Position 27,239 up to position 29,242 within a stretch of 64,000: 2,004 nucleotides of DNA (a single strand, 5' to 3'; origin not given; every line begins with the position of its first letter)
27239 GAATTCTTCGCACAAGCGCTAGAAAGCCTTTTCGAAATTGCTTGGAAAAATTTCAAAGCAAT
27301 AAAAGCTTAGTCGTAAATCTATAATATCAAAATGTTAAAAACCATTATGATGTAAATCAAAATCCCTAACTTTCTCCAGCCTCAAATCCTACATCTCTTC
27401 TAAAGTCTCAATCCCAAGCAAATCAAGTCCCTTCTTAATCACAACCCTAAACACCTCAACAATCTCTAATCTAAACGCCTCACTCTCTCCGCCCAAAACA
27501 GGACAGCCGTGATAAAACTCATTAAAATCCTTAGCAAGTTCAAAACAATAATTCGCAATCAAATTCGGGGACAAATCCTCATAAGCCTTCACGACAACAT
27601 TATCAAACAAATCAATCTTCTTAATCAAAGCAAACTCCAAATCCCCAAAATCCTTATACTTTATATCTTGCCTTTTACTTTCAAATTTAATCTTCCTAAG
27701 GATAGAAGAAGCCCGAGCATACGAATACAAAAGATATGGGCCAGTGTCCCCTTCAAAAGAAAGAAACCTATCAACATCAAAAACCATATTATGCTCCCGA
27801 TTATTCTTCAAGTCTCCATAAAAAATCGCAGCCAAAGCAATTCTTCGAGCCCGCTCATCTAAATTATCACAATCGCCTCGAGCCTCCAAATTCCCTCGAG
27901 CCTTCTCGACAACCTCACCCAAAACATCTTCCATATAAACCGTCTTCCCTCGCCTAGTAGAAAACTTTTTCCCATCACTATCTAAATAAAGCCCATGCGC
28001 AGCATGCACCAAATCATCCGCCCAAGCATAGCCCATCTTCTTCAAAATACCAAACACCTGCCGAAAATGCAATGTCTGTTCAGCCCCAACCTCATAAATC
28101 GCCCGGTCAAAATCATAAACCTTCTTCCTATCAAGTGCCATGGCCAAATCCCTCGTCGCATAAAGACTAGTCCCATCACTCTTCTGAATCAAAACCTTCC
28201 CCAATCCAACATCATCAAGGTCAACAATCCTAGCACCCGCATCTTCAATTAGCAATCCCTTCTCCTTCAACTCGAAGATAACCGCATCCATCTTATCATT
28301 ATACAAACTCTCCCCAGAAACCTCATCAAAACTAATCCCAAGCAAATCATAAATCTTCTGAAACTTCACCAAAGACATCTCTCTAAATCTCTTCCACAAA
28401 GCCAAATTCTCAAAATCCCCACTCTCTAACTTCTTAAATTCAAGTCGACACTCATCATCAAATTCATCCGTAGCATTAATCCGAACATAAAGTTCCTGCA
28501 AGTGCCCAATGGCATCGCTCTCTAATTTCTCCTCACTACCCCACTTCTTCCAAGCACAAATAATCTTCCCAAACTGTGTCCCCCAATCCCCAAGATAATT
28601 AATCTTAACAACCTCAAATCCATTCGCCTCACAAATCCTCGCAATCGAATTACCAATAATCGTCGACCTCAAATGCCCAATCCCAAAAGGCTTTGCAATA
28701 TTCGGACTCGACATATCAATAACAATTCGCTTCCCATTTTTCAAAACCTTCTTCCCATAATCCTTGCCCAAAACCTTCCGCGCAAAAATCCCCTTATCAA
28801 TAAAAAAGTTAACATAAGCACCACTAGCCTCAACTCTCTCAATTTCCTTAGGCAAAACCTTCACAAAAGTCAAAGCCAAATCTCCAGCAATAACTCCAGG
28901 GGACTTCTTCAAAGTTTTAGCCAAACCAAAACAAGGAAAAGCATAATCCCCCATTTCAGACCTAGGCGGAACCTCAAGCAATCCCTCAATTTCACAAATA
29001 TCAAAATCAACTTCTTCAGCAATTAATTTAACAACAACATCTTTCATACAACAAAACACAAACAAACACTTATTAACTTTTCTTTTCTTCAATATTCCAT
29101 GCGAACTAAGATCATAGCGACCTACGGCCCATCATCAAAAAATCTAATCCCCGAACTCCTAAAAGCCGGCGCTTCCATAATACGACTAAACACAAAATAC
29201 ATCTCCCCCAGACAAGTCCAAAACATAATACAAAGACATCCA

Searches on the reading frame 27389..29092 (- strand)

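Call 9: search_protein_families(library=pfam, proteins=[window:27389-29092:-], max_evalue=0.01)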
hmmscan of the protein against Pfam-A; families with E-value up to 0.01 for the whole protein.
window:27389-29092:- (567 aa): 3 families
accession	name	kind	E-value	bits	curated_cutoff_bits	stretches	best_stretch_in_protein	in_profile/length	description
PF00750.26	tRNA-synt_1d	-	2.8e-91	306.6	23.3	1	114-439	13-348/349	tRNA synthetases class I (R), catalytic domain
PF05746.21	DALR_1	-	1.8e-29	102.7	22.3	1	454-567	1-117/117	DALR anticodon binding domain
PF03485.21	Arg_tRNA_synt_N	-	4.4e-14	53.3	21.5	1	23-98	10-85/85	Arginyl tRNA synthetase N terminal domain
